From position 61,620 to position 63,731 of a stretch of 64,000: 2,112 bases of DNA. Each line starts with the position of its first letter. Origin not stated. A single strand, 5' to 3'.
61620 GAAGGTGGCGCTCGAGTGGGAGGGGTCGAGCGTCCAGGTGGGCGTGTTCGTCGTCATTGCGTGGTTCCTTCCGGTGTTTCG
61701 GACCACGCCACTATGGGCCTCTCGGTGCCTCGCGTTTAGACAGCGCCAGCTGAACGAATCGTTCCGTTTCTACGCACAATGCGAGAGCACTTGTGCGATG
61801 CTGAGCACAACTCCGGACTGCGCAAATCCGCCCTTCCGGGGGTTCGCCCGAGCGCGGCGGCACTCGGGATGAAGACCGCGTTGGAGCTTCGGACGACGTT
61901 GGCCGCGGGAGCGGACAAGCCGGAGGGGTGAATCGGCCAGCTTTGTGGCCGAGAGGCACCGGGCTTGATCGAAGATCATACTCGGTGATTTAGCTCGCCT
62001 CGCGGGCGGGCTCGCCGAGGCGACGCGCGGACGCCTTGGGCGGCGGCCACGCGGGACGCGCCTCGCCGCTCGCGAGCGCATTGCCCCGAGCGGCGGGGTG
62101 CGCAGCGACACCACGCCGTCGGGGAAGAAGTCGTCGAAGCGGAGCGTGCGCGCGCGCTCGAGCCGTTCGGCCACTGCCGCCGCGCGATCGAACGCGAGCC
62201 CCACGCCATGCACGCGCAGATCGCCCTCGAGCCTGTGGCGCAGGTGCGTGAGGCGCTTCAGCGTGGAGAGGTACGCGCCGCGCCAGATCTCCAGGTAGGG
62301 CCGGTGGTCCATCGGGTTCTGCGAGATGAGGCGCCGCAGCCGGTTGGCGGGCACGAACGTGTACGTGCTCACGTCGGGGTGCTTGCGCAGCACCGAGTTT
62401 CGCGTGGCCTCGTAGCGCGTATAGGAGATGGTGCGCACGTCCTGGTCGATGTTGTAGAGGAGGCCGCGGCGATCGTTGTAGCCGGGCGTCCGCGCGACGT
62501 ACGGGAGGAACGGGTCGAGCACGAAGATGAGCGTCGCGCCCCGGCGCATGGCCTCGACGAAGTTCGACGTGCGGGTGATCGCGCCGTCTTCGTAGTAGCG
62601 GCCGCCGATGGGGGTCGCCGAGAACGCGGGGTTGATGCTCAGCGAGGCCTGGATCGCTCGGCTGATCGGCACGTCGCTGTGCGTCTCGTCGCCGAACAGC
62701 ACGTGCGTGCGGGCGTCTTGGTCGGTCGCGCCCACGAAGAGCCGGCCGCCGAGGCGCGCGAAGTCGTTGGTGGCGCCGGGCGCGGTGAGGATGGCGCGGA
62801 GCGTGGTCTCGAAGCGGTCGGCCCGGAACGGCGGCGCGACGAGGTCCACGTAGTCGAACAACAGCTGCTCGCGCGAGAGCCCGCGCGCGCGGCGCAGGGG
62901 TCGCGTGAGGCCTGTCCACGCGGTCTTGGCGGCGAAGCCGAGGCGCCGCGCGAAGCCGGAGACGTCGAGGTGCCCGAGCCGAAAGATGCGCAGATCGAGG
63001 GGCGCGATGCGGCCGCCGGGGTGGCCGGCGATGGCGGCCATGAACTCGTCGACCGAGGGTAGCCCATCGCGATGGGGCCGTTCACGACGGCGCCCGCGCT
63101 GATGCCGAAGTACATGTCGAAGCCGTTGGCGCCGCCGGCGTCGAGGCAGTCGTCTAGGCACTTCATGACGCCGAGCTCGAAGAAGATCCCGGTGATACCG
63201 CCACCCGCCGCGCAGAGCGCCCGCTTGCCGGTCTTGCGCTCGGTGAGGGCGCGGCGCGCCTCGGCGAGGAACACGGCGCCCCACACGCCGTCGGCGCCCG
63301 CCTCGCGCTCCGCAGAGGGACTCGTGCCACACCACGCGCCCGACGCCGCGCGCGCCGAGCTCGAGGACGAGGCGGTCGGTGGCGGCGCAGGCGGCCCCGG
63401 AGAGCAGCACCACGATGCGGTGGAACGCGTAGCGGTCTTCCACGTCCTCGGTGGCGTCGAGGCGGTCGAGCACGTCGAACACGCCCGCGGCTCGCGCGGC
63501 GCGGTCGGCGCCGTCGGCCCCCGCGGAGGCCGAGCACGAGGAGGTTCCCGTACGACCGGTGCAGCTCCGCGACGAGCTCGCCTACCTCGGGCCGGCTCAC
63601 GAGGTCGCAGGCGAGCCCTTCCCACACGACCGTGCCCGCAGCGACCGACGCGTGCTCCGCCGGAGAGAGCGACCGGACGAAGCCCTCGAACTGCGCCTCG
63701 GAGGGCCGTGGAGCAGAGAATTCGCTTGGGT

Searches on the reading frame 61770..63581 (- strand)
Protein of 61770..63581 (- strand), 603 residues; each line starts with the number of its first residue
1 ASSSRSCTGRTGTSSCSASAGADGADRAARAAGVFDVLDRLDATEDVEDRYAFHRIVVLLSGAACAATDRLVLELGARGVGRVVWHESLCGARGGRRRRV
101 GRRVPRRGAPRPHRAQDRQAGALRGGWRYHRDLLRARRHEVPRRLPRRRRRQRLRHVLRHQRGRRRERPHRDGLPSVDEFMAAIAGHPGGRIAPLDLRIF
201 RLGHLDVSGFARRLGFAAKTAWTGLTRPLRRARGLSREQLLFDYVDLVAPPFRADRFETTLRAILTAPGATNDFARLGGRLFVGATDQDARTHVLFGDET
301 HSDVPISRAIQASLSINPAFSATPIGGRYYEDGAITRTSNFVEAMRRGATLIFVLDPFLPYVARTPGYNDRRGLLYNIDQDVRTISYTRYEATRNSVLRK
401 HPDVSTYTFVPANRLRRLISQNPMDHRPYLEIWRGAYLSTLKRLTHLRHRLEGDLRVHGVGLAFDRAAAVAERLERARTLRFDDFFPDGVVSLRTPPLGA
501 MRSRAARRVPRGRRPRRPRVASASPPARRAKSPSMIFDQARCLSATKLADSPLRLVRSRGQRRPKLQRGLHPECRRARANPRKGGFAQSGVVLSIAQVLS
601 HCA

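Call 75: search_protein_families(library=pfam, proteins=[window:61770-63581:-], max_evalue=0.001)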
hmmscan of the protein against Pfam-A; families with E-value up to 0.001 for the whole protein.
window:61770-63581:- (603 aa): 1 family
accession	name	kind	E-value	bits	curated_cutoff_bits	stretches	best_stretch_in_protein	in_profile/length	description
PF01734.28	Patatin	-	6.9e-09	36.6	27.7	1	252-343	90-189/191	Patatin-like phospholipase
